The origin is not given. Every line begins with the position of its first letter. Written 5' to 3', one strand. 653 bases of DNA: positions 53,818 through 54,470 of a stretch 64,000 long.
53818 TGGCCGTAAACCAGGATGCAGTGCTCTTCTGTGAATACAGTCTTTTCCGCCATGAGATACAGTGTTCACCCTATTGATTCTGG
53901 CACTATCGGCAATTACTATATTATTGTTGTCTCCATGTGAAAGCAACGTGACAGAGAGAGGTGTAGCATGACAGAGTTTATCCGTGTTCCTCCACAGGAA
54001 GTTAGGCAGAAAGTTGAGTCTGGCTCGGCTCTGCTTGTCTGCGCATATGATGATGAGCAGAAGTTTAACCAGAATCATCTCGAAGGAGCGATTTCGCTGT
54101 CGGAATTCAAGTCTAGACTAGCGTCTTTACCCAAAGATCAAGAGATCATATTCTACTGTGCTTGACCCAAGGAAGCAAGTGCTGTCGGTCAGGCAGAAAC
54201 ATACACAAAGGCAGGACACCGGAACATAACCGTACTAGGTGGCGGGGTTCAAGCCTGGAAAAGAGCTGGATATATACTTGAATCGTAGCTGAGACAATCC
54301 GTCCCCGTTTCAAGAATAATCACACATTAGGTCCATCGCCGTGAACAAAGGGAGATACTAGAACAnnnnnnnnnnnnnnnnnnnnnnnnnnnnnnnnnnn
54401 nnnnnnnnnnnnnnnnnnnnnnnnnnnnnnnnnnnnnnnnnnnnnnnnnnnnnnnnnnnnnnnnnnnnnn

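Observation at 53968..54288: In-frame UGA at a Cys-equivalent position of a rhodanese-like protein: candidate selenoprotein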

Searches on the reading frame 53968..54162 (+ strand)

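Call 6: search_protein_families(library=pfam, proteins=[window:53968-54162:+], max_evalue=0.01)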
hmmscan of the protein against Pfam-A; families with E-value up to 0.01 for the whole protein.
seq(65 aa): 1 family
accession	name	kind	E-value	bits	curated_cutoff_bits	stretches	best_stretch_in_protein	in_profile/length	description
PF00581.25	Rhodanese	-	8e-05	23.5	22.2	1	9-65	2-69/102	Rhodanese-like domain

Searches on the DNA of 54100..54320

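Call 68: search_rna_families(source=window, start=54100, end=54320, threshold=evalue, max_evalue=10)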
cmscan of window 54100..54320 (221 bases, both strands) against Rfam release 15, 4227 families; matches with E-value up to 10: 0.
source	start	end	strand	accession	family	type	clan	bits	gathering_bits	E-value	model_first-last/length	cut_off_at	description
